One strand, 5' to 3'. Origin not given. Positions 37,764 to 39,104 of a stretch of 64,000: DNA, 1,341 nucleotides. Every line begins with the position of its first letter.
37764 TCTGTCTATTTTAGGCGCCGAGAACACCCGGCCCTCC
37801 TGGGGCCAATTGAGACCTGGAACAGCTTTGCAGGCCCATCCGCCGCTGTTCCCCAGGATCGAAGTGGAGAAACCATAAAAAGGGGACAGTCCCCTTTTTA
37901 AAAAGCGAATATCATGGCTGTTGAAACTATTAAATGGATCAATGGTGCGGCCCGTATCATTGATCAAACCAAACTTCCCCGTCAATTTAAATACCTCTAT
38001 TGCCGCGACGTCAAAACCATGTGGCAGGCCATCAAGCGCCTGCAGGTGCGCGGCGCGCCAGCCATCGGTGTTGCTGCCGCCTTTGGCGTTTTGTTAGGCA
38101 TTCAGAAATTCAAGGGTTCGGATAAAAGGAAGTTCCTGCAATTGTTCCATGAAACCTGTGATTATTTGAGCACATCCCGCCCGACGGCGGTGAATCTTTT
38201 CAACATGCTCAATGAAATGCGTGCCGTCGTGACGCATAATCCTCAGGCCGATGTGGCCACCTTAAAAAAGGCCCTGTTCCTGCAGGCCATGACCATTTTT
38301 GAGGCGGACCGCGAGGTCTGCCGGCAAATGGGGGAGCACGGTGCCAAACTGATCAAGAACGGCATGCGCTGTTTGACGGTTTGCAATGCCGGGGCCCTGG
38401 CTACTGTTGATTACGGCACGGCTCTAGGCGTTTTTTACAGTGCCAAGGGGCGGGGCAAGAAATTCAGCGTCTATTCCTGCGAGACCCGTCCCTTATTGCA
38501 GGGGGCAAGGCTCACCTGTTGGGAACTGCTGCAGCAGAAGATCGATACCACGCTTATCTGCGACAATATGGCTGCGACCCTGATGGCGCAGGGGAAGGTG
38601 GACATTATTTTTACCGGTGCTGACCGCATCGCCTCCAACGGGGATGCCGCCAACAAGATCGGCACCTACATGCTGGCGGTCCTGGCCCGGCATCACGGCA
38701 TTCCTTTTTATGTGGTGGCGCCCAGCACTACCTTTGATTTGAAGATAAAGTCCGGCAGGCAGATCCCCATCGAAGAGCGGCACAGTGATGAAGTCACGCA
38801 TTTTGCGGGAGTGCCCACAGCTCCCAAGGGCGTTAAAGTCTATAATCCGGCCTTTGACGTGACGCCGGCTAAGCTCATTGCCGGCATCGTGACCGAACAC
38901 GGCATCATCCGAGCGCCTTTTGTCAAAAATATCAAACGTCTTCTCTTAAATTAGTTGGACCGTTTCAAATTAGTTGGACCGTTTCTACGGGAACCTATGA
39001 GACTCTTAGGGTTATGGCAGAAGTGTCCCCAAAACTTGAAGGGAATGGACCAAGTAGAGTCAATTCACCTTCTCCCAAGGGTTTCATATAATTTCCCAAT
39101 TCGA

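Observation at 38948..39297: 57-bp bipartite motif shared by two island boundaries, with a 19-bp tandem duplication and a 270-bp ORF-less AT-rich tract after mtnA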

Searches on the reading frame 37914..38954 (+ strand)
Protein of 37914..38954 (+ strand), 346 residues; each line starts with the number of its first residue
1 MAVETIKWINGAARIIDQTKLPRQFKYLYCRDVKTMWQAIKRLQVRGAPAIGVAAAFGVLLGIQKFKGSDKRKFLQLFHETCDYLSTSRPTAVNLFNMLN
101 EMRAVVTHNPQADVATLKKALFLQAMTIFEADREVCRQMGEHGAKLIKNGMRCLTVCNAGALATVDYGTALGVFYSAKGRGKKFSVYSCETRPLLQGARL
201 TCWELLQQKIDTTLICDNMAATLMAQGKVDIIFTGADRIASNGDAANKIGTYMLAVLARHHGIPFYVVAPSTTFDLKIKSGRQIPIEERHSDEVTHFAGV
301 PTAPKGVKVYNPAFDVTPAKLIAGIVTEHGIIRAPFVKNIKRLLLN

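Call 12: find_encoding_contigs(protein=window:37914-38954:+, flank=10000, max_places=10)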
Protein window:37914-38954:+ (346 aa): 1 contig read that carries it; 1 place shown.
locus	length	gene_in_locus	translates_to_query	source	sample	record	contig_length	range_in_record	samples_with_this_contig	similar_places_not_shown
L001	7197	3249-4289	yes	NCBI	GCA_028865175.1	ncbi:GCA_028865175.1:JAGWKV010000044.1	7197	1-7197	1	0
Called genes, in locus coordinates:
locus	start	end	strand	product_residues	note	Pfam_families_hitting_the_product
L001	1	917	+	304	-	PF13177:DNA_pol3_delta2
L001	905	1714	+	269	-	PF04468:PSP1, PF28472:PSP1_3rd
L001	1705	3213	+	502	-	PF00133:tRNA-synt_1, PF01406:tRNA-synt_1e, PF09334:tRNA-synt_1g, PF00133:tRNA-synt_1, PF19303:Anticodon_3, PF08264:Anticodon_1 (weak)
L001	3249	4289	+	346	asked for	PF01008:IF-2B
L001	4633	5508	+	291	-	PF02769:AIRS_C (faint), PF00586:AIRS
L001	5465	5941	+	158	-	PF02367:TsaE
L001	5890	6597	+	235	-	PF00814:TsaD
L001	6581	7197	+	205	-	?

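Call 32: find_homologous_proteins(query=window:37914-38951:+, max_evalue=1e-60)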
Query window:37914-38951:+ (346 aa): 7998 proteins with E <= 1e-60 among 8000 candidates; the best 120 are listed.
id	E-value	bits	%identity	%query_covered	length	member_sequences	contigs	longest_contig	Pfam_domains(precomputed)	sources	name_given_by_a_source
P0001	6.1e-231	783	100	100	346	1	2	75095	PF01008.24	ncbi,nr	ncbi:MAG: S-methyl-5-thioribose-1-phosphate isomerase [Candidatus Omnitrophica bacterium]|nr:S-methy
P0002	1.2e-197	674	86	99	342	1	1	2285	PF01008.24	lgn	-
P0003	1.2e-196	670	86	98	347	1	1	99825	PF01008.24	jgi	jgi:methylthioribose-1-phosphate isomerase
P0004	4.2e-195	665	84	99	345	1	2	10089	PF01008.24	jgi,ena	-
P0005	1.3e-194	664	83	99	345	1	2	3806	PF01008.24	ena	-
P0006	2.6e-194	663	84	99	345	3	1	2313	PF01008.24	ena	-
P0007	6.0e-194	662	84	98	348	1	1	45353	PF01008.24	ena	-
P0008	4.8e-193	659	83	98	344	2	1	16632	PF01008.24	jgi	jgi:methylthioribose-1-phosphate isomerase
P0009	1.3e-192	657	83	99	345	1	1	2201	PF01008.24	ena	-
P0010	1.7e-192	657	83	99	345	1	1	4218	PF01008.24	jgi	-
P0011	1.3e-191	654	83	99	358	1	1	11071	PF01008.24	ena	-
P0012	1.7e-191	654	84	98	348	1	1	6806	PF01008.24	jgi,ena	-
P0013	1.7e-191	654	83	98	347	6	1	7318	PF01008.24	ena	-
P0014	2.6e-191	653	81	100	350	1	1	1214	PF01008.24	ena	-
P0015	2.9e-191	653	83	99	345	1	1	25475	PF01008.24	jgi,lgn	-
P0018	7.9e-191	651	84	98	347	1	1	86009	PF01008.24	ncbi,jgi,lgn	-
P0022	1.1e-190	651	81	99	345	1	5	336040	PF01008.24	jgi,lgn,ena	-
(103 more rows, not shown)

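Call 33: find_encoding_contigs(protein=P0003, flank=10000, max_places=3)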
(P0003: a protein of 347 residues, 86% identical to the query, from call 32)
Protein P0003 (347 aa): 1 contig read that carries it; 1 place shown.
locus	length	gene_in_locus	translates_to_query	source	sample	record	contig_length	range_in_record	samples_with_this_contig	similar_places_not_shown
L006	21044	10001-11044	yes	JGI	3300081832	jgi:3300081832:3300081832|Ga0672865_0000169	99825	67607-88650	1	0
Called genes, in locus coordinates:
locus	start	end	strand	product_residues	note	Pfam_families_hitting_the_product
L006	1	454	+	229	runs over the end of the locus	PF02470:MlaD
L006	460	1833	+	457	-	PF18073:Zn_ribbon_LapB, PF06745:ATPase, PF13481:AAA_25, PF25199:nSTAND_NTPase5 (faint), PF13541:ChlI, PF05362:Lon_C (weak)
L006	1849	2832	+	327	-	PF27675:YCF81_N, PF01938:TRAM (faint)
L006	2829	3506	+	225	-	PF01128:IspD, PF12804:NTP_transf_3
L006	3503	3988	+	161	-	PF02542:YgbB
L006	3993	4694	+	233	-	PF25087:GMPPB_C (faint), PF00132:Hexapep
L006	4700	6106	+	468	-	PF01406:tRNA-synt_1e, PF01921:tRNA-synt_1f (faint), PF00133:tRNA-synt_1, PF09334:tRNA-synt_1g (weak), PF09190:DALR_2, PF23493:CysS_C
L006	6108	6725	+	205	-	PF02223:Thymidylate_kin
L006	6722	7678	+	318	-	PF13177:DNA_pol3_delta2, PF09115:DNApol3-delta_C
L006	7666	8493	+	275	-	PF04468:PSP1, PF28472:PSP1_3rd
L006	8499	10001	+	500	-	PF00133:tRNA-synt_1, PF01406:tRNA-synt_1e, PF09334:tRNA-synt_1g, PF00133:tRNA-synt_1, PF19303:Anticodon_3, PF08264:Anticodon_1 (weak)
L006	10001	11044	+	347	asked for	PF01008:IF-2B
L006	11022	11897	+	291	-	PF00586:AIRS, PF02769:AIRS_C (weak)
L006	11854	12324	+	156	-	PF02367:TsaE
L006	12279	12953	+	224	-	PF00814:TsaD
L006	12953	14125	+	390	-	PF01168:Ala_racemase_N, PF00842:Ala_racemase_C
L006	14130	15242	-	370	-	PF03739:LptF_LptG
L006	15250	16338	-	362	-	PF03739:LptF_LptG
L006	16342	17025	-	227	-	PF18912:DZR_2 (weak), PF00156:Pribosyltran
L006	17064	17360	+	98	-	-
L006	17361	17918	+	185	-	PF00156:Pribosyltran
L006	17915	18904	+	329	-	PF02545:Maf, PF02643:DUF192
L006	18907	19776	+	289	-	PF02518:HATPase_c, PF14501:HATPase_c_5 (weak)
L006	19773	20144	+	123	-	PF00072:Response_reg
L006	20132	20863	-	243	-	PF13641:Glyco_tranf_2_3, PF00535:Glycos_transf_2, PF10111:Glyco_tranf_2_2 (weak)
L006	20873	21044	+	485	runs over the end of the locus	PF13231:PMT_2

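Call 34: find_encoding_contigs(protein=P0007, flank=10000, max_places=3)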
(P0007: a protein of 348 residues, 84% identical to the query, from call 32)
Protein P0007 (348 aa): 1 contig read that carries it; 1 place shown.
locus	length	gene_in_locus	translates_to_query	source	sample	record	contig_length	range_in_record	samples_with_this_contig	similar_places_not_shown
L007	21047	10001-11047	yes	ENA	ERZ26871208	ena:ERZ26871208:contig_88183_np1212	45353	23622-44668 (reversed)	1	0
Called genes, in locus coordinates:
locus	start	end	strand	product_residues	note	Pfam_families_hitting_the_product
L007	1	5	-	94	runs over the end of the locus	-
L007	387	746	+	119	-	PF18073:Zn_ribbon_LapB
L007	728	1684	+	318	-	PF06745:ATPase (faint), PF13481:AAA_25 (weak)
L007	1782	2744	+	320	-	PF27675:YCF81_N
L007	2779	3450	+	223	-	PF01128:IspD, PF12804:NTP_transf_3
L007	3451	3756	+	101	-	PF02542:YgbB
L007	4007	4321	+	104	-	-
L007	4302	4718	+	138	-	PF00132:Hexapep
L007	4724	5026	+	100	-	PF01406:tRNA-synt_1e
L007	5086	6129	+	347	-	PF01406:tRNA-synt_1e, PF00133:tRNA-synt_1 (weak), PF09334:tRNA-synt_1g (weak), PF09190:DALR_2, PF23493:CysS_C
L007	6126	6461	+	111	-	PF02223:Thymidylate_kin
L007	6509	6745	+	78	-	PF02223:Thymidylate_kin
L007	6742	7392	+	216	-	PF13177:DNA_pol3_delta2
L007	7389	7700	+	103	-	PF09115:DNApol3-delta_C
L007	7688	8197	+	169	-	PF04468:PSP1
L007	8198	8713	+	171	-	PF28472:PSP1_3rd, PF00133:tRNA-synt_1, PF09334:tRNA-synt_1g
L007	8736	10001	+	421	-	PF00133:tRNA-synt_1 (weak), PF09334:tRNA-synt_1g, PF00133:tRNA-synt_1, PF19303:Anticodon_3, PF08264:Anticodon_1 (weak)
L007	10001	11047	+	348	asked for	PF01008:IF-2B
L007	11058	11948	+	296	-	PF00586:AIRS, PF02769:AIRS_C (weak)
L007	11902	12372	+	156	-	PF02367:TsaE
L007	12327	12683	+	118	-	PF00814:TsaD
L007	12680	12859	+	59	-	-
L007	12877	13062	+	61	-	-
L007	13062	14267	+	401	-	PF01168:Ala_racemase_N, PF00842:Ala_racemase_C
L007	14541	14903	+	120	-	-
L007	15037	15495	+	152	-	-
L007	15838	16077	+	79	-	-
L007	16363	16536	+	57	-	-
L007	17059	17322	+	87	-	-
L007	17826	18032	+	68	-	-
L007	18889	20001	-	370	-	PF03739:LptF_LptG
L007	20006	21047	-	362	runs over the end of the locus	PF03739:LptF_LptG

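Call 35: find_encoding_contigs(protein=P0018, flank=10000, max_places=3)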
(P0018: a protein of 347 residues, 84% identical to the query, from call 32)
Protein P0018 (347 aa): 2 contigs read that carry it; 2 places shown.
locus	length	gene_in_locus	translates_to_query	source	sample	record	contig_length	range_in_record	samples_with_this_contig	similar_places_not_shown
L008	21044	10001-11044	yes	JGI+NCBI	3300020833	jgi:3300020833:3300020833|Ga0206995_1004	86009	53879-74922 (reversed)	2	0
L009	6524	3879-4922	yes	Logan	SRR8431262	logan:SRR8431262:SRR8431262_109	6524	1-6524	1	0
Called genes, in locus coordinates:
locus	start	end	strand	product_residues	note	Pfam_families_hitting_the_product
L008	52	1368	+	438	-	PF13481:AAA_25, PF06745:ATPase, PF25199:nSTAND_NTPase5 (faint), PF06745:ATPase (weak), PF13541:ChlI, PF05362:Lon_C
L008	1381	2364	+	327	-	PF27675:YCF81_N, PF01938:TRAM (faint)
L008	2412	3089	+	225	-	PF01128:IspD, PF12804:NTP_transf_3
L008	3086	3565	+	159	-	PF02542:YgbB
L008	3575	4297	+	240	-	PF25087:GMPPB_C (faint), PF00132:Hexapep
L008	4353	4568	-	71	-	-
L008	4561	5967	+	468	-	PF01406:tRNA-synt_1e, PF01921:tRNA-synt_1f (faint), PF00133:tRNA-synt_1, PF09334:tRNA-synt_1g (weak), PF09190:DALR_2, PF23493:CysS_C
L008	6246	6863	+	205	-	PF02223:Thymidylate_kin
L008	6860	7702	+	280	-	PF13177:DNA_pol3_delta2, PF00004:AAA (weak), PF09115:DNApol3-delta_C (faint)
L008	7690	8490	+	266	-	PF04468:PSP1, PF28472:PSP1_3rd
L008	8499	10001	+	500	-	PF00133:tRNA-synt_1, PF01406:tRNA-synt_1e, PF09334:tRNA-synt_1g, PF00133:tRNA-synt_1, PF19303:Anticodon_3, PF08264:Anticodon_1 (weak)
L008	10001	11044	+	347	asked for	PF01008:IF-2B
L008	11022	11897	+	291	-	PF00586:AIRS, PF02769:AIRS_C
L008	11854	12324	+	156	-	PF02367:TsaE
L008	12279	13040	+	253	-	PF00814:TsaD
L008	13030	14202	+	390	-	PF01168:Ala_racemase_N, PF00842:Ala_racemase_C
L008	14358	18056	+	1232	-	-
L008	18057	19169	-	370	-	PF03739:LptF_LptG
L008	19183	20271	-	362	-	PF03739:LptF_LptG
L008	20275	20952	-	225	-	PF00156:Pribosyltran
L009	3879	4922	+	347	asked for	PF01008:IF-2B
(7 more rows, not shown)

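Call 36: find_encoding_contigs(protein=P0022, flank=10000, max_places=3)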
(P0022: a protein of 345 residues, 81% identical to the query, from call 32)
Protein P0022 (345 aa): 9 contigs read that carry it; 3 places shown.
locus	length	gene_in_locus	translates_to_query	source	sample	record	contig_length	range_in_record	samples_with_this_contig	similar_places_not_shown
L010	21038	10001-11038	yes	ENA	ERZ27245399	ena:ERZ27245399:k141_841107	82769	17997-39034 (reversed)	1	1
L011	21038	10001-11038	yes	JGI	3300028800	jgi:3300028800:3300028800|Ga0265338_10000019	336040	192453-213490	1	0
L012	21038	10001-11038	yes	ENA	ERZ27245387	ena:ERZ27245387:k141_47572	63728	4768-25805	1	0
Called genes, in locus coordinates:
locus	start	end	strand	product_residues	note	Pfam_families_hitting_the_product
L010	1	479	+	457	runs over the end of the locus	PF18073:Zn_ribbon_LapB, PF06745:ATPase (weak), PF13481:AAA_25, PF13541:ChlI (weak), PF05362:Lon_C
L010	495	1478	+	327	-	PF27675:YCF81_N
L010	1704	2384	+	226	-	PF01128:IspD, PF12804:NTP_transf_3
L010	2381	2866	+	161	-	PF02542:YgbB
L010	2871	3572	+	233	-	PF25084:LbH_EIF2B (faint), PF25087:GMPPB_C (faint), PF00132:Hexapep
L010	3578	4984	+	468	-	PF01406:tRNA-synt_1e, PF01921:tRNA-synt_1f (faint), PF00133:tRNA-synt_1 (weak), PF09334:tRNA-synt_1g (weak), PF09190:DALR_2, PF23493:CysS_C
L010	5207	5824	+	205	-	PF02223:Thymidylate_kin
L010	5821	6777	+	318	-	PF13177:DNA_pol3_delta2, PF09115:DNApol3-delta_C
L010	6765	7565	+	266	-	PF04468:PSP1, PF28472:PSP1_3rd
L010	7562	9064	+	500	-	PF00133:tRNA-synt_1, PF01406:tRNA-synt_1e, PF09334:tRNA-synt_1g, PF00133:tRNA-synt_1, PF19303:Anticodon_3, PF08264:Anticodon_1 (weak)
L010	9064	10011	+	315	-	PF02156:Glyco_hydro_26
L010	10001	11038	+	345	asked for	PF01008:IF-2B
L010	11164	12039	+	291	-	PF00586:AIRS, PF02769:AIRS_C (weak)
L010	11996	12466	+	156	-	PF02367:TsaE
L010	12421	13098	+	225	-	PF00814:TsaD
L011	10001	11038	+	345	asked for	PF01008:IF-2B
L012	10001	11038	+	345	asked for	PF01008:IF-2B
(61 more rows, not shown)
